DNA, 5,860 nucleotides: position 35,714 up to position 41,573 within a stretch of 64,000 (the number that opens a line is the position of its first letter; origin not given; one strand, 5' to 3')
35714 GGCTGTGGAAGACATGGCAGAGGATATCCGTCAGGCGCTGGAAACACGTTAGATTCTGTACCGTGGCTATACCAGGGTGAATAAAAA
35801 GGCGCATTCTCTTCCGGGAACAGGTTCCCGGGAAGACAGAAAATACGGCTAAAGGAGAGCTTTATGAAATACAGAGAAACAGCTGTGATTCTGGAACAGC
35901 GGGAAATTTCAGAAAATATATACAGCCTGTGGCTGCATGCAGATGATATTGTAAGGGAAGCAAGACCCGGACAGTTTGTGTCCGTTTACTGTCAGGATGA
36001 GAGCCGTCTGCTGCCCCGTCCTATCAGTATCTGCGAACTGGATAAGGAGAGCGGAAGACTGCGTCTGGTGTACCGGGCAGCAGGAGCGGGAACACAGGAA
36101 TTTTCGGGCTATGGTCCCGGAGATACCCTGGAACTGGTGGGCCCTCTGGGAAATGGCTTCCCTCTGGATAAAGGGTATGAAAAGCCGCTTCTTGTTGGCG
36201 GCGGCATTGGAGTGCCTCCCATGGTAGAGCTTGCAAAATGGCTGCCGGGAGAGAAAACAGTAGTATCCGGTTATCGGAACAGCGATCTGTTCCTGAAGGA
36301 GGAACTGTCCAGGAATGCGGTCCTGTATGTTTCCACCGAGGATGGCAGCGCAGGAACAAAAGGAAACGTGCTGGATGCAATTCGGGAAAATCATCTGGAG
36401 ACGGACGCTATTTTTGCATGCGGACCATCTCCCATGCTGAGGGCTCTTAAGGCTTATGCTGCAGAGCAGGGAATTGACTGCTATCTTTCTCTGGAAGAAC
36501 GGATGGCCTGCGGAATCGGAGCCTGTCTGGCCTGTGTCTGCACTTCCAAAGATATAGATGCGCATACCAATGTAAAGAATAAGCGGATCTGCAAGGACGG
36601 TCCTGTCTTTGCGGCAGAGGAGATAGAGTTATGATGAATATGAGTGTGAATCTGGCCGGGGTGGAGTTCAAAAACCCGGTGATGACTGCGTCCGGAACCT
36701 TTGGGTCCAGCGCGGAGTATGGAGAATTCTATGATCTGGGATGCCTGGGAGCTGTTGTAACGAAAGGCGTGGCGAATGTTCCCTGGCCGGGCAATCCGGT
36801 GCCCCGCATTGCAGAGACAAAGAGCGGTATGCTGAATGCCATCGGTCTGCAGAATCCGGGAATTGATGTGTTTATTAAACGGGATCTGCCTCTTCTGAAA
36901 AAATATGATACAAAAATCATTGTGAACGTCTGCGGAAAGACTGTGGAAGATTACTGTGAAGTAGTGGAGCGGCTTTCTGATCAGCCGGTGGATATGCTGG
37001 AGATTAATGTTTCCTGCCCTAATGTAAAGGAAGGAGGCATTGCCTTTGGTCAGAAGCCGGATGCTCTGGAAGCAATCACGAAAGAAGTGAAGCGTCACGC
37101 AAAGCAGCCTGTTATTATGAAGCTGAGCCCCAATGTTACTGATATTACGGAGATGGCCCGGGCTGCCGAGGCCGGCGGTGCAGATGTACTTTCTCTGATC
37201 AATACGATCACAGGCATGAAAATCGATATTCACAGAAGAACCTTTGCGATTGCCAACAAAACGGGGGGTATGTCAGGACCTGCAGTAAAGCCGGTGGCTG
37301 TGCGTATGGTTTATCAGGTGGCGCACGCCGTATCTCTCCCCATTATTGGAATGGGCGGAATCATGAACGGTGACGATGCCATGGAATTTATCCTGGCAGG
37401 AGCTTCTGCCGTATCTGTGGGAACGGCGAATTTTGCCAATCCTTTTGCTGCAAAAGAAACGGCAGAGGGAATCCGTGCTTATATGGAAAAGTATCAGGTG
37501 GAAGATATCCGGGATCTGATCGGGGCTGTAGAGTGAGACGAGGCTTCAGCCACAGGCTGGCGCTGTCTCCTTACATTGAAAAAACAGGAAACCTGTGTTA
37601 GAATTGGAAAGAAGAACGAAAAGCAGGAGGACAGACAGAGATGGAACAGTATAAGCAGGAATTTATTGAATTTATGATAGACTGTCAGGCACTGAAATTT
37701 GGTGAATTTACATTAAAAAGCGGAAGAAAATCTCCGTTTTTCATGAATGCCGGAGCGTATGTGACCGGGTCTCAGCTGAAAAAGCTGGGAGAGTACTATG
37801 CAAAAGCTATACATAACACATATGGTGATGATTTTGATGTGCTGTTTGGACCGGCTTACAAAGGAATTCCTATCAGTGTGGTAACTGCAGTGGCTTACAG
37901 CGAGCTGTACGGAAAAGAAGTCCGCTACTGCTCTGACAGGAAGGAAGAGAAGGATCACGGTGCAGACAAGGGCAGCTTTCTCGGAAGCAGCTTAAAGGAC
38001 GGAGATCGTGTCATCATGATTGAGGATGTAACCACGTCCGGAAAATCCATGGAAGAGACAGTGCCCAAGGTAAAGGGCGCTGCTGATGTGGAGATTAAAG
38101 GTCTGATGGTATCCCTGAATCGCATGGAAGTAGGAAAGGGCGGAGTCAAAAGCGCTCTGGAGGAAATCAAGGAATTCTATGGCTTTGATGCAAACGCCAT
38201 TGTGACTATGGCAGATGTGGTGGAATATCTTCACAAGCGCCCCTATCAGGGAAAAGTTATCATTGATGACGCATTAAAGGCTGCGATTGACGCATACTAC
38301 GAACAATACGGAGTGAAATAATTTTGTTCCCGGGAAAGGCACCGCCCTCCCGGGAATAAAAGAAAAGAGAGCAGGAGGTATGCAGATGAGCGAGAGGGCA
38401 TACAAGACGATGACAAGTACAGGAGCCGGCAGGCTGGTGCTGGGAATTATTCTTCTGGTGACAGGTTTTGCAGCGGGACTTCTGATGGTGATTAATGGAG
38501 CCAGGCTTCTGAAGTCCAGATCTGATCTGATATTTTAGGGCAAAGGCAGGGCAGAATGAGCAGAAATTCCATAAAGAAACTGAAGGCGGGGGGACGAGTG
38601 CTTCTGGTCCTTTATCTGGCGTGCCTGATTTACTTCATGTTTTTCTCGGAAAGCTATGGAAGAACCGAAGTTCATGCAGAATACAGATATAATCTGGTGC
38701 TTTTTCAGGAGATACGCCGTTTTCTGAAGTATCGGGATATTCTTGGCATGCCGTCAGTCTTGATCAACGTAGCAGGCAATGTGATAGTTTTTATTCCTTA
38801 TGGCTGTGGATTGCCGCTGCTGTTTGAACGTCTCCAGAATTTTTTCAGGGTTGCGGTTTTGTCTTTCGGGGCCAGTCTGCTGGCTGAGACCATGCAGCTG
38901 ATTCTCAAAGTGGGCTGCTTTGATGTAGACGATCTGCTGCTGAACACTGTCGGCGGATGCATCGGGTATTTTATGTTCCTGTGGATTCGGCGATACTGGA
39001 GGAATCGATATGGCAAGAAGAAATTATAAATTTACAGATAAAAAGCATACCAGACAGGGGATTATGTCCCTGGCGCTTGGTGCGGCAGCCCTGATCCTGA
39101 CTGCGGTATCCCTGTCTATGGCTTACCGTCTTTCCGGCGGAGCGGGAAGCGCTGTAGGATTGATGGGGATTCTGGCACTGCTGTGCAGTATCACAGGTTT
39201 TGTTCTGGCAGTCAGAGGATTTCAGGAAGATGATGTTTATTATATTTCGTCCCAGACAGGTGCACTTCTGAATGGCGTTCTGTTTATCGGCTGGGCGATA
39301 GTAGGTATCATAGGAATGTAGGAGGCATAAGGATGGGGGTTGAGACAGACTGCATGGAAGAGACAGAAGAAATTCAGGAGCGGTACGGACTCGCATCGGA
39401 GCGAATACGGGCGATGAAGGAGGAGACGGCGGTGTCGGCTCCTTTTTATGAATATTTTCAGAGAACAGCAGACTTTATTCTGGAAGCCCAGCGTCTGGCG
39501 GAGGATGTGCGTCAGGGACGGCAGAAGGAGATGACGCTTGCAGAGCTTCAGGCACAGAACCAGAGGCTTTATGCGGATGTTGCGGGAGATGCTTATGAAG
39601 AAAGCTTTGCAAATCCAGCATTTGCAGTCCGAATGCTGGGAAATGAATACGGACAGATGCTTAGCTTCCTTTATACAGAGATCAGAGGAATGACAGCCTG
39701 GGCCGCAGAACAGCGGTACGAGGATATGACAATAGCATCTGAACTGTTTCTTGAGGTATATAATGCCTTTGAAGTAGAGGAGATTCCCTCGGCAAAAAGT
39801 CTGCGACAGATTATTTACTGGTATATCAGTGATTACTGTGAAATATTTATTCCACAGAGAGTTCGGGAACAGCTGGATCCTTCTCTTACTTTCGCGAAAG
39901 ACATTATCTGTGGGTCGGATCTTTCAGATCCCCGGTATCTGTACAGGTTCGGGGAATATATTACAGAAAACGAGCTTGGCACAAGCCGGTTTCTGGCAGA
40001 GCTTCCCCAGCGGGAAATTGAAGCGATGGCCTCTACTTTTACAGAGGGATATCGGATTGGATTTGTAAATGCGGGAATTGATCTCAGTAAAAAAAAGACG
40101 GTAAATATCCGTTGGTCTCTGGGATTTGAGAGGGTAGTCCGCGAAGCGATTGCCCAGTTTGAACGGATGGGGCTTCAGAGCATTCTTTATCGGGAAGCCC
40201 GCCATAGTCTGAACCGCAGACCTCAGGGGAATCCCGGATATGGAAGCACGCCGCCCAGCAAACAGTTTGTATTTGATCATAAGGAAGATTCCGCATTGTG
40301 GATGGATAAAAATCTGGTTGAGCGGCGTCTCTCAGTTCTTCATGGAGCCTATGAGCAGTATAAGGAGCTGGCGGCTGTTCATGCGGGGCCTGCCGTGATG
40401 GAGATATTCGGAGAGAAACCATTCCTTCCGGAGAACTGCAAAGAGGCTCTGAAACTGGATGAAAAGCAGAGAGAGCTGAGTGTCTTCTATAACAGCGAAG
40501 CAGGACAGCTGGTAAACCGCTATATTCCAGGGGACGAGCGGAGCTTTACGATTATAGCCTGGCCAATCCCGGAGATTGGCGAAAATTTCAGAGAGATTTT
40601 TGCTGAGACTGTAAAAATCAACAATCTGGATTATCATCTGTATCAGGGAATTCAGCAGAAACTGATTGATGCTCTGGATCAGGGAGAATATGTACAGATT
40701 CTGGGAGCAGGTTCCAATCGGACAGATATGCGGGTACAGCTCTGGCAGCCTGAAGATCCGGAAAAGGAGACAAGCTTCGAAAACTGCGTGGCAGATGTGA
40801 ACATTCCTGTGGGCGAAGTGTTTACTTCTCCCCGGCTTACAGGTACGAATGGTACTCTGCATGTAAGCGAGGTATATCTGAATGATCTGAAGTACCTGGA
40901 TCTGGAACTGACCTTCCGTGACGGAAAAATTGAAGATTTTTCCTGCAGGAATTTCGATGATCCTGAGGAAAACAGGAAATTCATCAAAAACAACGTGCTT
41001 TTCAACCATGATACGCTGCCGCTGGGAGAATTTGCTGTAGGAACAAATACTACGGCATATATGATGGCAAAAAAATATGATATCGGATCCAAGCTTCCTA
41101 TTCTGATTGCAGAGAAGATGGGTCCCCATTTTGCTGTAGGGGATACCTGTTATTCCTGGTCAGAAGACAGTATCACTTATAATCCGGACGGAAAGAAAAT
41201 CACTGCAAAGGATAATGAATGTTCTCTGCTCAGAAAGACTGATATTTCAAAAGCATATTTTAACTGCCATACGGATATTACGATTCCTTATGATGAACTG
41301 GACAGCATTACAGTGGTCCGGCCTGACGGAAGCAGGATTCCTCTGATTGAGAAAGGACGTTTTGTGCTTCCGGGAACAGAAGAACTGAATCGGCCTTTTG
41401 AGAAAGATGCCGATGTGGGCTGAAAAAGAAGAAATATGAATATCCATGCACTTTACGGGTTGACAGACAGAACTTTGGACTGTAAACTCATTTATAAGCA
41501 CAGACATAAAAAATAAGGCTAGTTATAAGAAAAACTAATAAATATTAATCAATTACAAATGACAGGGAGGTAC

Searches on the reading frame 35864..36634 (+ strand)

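Call 61: search_protein_families(library=pfam, proteins=[window:35864-36634:+], max_evalue=0.0001)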
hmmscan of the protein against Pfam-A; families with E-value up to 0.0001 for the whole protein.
window:35864-36634:+ (256 aa): 3 families
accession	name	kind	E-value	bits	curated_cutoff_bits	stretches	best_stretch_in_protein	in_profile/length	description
PF10418.14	DHODB_Fe-S_bind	-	3.5e-17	62.3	23.9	1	211-254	1-40/41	Iron-sulfur cluster binding domain of dihydroorotate dehydrogenase B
PF00970.30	FAD_binding_6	-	1e-05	26.2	21.1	1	9-97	4-96/99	Oxidoreductase FAD-binding domain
PF00175.26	NAD_binding_1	-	1.2e-05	26.4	22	1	110-195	1-107/109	Oxidoreductase NAD-binding domain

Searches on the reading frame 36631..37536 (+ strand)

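Call 61: search_protein_families(library=pfam, proteins=[window:36631-37536:+], max_evalue=0.0001)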
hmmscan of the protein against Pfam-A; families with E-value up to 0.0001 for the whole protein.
window:36631-37536:+ (301 aa): 4 families
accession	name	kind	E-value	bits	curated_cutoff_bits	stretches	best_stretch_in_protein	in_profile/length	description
PF01180.27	DHO_dh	-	1.2e-87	294.3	27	1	5-285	3-291/291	Dihydroorotate dehydrogenase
PF01207.24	Dus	-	2.2e-12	47.2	20.4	1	93-276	53-226/311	Dihydrouridine synthase (Dus)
PF03060.21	NMO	-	2.4e-07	30.9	28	1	161-266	135-224/331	Nitronate monooxygenase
PF00977.27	His_biosynth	-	2e-05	24.6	23.6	1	221-279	59-117/228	Histidine biosynthesis protein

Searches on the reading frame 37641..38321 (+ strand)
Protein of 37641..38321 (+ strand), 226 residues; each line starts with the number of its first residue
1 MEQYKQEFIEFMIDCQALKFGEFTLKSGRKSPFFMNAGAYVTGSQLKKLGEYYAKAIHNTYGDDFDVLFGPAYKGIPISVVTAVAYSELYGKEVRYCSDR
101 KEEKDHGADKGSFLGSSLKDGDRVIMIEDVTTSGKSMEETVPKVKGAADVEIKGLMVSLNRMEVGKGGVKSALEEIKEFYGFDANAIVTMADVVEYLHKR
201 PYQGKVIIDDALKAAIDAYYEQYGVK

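Call 61: search_protein_families(library=pfam, proteins=[window:37641-38321:+], max_evalue=0.0001)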
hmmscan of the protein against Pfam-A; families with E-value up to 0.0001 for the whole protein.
window:37641-38321:+ (226 aa): 1 family
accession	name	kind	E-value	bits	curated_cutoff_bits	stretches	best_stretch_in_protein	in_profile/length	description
PF00156.33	Pribosyltran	-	9.2e-09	35.2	26.3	1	43-161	8-126/158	Phosphoribosyl transferase domain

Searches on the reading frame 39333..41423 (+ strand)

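Call 61: search_protein_families(library=pfam, proteins=[window:39333-41423:+], max_evalue=0.0001)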
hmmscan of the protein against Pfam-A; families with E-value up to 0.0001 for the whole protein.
window:39333-41423:+ (696 aa): 1 family
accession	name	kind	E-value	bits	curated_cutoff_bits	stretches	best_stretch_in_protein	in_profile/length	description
PF02073.20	Peptidase_M29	-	9.6e-12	44.9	27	1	442-677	193-406/406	Thermophilic metalloprotease (M29)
